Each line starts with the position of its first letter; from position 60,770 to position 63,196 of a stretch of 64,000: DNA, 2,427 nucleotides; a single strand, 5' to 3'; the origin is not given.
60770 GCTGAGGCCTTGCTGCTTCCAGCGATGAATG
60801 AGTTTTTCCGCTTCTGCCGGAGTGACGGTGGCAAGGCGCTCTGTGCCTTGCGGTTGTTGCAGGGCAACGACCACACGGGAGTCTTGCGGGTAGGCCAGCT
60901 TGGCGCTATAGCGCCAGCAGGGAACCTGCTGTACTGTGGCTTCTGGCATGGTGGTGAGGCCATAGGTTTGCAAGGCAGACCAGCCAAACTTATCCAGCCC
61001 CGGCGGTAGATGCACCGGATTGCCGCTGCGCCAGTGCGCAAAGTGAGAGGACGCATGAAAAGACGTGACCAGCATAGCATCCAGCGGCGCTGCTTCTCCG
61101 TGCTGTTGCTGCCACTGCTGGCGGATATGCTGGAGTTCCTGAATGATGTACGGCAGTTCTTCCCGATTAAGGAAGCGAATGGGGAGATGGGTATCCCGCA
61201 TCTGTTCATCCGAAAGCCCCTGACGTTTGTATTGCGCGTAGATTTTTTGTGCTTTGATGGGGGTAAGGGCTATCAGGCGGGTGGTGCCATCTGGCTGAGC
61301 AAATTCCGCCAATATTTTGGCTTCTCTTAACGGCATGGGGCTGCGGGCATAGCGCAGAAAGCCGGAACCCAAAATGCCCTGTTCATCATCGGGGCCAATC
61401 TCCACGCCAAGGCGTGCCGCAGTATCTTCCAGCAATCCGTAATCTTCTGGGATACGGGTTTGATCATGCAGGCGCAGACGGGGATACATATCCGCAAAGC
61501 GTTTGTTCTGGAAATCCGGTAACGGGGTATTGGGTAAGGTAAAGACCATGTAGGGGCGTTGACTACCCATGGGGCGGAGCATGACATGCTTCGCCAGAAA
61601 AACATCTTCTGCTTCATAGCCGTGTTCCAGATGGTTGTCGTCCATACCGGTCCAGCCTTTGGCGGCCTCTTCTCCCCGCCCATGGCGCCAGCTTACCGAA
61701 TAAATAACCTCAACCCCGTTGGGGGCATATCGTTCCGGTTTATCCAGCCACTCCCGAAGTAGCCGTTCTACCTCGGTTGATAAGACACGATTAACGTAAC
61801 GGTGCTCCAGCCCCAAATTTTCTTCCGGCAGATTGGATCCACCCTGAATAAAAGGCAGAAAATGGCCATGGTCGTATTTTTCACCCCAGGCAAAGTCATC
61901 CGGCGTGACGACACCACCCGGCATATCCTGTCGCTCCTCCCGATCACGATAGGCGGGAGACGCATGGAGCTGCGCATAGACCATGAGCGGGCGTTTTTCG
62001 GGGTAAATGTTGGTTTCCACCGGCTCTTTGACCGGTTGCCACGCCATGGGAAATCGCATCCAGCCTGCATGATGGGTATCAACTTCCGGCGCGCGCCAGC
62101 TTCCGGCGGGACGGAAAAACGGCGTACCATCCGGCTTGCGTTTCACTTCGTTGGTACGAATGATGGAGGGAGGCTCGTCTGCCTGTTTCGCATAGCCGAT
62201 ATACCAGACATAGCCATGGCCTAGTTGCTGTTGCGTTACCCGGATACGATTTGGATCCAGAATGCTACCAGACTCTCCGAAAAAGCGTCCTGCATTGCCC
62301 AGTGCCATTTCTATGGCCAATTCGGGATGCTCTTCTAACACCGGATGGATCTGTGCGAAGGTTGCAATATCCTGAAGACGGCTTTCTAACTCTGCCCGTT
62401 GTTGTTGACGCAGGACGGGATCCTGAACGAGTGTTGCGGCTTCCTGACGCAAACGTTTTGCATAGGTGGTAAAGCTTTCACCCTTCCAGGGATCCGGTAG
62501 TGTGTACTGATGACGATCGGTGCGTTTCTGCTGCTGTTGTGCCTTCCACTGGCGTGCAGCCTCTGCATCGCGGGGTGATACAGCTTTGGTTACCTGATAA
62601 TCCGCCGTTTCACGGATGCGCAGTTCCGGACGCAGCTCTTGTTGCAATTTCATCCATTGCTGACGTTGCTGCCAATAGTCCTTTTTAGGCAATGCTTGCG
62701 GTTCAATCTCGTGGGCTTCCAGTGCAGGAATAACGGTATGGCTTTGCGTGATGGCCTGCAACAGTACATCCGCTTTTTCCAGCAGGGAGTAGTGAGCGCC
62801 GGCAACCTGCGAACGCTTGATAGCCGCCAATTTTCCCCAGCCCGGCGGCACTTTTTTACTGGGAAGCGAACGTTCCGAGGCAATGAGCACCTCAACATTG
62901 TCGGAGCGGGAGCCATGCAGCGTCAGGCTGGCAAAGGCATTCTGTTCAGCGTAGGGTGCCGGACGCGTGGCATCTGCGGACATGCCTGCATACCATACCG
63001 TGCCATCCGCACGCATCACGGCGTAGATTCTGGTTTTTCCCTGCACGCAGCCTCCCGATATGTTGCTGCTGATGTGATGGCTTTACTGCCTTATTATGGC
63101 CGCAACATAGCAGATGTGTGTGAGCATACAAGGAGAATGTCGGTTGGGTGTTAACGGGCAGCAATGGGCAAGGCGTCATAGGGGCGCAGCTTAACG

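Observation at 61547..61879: Endonuclease_NS_2-like His-metal finger motif set in the middle of the 973-aa protein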

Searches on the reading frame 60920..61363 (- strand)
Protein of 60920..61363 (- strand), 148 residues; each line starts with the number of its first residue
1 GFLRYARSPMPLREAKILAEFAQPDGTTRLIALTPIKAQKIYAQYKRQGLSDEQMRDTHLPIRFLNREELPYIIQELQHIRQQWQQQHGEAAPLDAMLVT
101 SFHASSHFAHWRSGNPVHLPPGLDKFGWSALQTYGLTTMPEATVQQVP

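Call 56: search_solved_structures(query=A4, max_evalue=10)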
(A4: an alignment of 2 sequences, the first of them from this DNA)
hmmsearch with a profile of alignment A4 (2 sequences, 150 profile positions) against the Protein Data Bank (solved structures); distinct sequences matched with E-value up to 10: 3.
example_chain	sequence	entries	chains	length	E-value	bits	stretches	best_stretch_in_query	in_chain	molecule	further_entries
8iyj_P1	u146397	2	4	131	0.18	15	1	42-123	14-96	Testis expressed 49 | Sperm microtubule inner protein 11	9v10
7ebd_A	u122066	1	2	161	0.21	14.8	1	44-73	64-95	TIR-like domain-containing protein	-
8i23_D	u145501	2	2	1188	0.31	14.2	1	21-98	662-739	DNA-directed RNA polymerase subunit beta'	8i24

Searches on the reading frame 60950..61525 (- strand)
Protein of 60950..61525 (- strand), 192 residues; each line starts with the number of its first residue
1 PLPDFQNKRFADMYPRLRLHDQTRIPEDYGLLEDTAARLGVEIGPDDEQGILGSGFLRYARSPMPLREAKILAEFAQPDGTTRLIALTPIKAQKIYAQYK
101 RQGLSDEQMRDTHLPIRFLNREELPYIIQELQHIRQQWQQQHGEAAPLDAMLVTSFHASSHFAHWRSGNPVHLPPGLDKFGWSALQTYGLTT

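Call 52: search_protein_families(library=pfam, proteins=[window:60950-61525:-], max_evalue=10)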
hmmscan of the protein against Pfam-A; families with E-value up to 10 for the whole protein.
seq(192 aa): 1 family
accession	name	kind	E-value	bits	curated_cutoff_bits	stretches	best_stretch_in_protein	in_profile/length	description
PF04780.17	DUF629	-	0.32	10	23.1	1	100-143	193-236/465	Protein of unknown function (DUF629)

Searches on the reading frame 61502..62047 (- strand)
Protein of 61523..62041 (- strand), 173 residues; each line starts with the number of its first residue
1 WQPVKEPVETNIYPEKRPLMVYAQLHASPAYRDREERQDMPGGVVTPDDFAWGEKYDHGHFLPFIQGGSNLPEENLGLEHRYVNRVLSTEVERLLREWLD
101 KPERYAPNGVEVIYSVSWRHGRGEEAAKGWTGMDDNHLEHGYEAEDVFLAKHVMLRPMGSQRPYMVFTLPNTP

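Call 18: search_protein_families(library=pfam, proteins=[window:61508-62002:-], max_evalue=10)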
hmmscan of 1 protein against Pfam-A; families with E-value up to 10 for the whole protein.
seq(165 aa): 1 family
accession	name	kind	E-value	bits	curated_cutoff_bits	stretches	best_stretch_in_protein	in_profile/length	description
PF13930.12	Endonuclea_NS_2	-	0.0033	18.1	27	1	3-102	18-115/132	DNA/RNA non-specific endonuclease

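Call 19: search_solved_structures(query=window:61508-62002:-, max_evalue=10, show_alignments=3)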
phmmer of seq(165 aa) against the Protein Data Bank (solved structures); distinct sequences matched with E-value up to 10: 0.

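Call 28: find_homologous_proteins(query=window:61523-62041:-, max_evalue=10)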
Query seq(173 aa): 27 candidates shared short words with the query, none scored E <= 10.

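Call 42: predict_structure(alignment_id=A3)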
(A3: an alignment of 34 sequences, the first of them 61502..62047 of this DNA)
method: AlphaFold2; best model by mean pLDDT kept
length: 182 residues; sequences in the alignment: 34
mean_pLDDT: 39.2   pTM: 0.32
mean pLDDT of the five models: 39.2, 38.3, 37.3, 36.7, 35.4
residues with pLDDT >= 90: 0; 70-90: 0; 50-70: 28; < 50: 154
segments of 3 or more residues with pLDDT < 50: 1-36, 39-89, 104-152, 170-182
pLDDT, mean of each block of 10 residues (from residue 1): 31 36 39 45 37 31 33 32 41 56 42 44 32 30 36 52 51 37 27
secondary structure, 60 per line:
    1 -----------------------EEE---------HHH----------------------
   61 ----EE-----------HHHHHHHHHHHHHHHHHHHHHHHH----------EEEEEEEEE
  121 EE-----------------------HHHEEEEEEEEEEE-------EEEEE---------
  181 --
elements in order: E24-26 H78-101 E112-122 E149-159 E167-171

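Call 46: fold_search(model_id=the predicted structure, library=pdb)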
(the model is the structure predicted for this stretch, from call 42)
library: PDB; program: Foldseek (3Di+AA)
matches with E <= 10: 102; with E <= 0.001: 0
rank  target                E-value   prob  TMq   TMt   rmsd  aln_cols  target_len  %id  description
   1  4mx7_A                1.5e+00  0.11  0.22  0.16   7.8       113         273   15  Structure of mouse CD1d in complex with dioleoyl-phosphatidic acid (released 2014-10-01)
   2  3gml_A                1.6e+00  0.12  0.22  0.17   7.8       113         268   15  Structure of mouse CD1d in complex with C6Ph (released 2009-11-10)
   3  9c3h_SL               2.5e+00  0.03  0.10  0.12  13.6        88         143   12  Structure of the CNOT3-bound human 80S ribosome with tRNA-ARG in the P-site. (released 2024-12-04)
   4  8c3a_N                2.5e+00  0.03  0.10  0.12  13.9        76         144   10  Crystal structure of ailanthone bound to the Candida albicans 80S ribosome (released 2024-01-10)
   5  8jdj_8                2.6e+00  0.03  0.11  0.13  14.3        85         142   10  Structure of the Human cytoplasmic Ribosome with human tRNA Asp(Q34) and mRNA(GAU) (released 2023-12-06)
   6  5aj0_BL               2.6e+00  0.03  0.11  0.12  13.2        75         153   12  Cryo electron microscopy of actively translating human polysomes (POST state). (released 2015-05-20)
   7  3ubx_A                2.8e+00  0.08  0.22  0.17   7.8       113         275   15  Crystal structure of the mouse CD1d-C20:2-aGalCer-L363 mAb Fab complex (released 2011-11-16)
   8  8vwr_A                2.9e+00  0.12  0.17  0.19   6.6        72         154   10  Structure of steroid hydratase from Comamonas testosteroni (released 2024-07-17)
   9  6mss_C                2.9e+00  0.08  0.22  0.17   7.8       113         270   16  Diversity in the type II Natural Killer T cell receptor repertoire and antigen specificity leads to differing CD1d doc (released 2019-10-02)
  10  3are_A                2.9e+00  0.07  0.21  0.15   7.7       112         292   15  Ternary crystal structure of the mouse NKT TCR-CD1d-4'deoxy-alpha-galactosylceramide (released 2011-03-30)
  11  3ubx_D                3.3e+00  0.08  0.22  0.16   7.8       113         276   15  Crystal structure of the mouse CD1d-C20:2-aGalCer-L363 mAb Fab complex (released 2011-11-16)
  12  6oor_A                3.3e+00  0.07  0.21  0.16   8.3       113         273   17  Structure of 1B1 bound to mouse CD1d (released 2019-07-17)
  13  4x6d_C                3.7e+00  0.08  0.21  0.19   8.7       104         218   10  CD1a ternary complex with endogenous lipids and BK6 TCR (released 2015-01-28)
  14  3qux_A                3.7e+00  0.08  0.22  0.17   7.8       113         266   14  Structure of the mouse CD1d-alpha-C-GalCer-iNKT TCR complex (released 2011-06-29)
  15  6y2l_SL               3.7e+00  0.02  0.11  0.13  14.4        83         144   11  Structure of human ribosome in POST state (released 2020-04-15)
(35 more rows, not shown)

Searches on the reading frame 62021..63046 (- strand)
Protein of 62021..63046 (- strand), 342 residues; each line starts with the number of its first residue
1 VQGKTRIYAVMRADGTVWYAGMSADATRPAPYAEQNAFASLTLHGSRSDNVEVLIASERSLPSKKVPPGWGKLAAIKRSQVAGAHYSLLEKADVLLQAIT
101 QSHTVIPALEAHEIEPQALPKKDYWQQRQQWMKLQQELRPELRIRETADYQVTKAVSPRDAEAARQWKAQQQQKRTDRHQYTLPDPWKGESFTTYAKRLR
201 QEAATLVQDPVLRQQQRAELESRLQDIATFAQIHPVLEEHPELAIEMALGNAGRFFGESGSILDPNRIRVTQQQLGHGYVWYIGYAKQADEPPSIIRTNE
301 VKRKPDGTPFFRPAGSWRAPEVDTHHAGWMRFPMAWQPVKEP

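Call 52: search_protein_families(library=pfam, proteins=[window:62021-63046:-], max_evalue=10)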
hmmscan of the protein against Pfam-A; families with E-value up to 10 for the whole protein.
seq(342 aa): 1 family
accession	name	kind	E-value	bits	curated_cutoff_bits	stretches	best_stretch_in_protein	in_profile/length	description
PF19903.4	DUF6376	-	0.013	16.2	27.3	1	191-233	7-49/116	Family of unknown function (DUF6376)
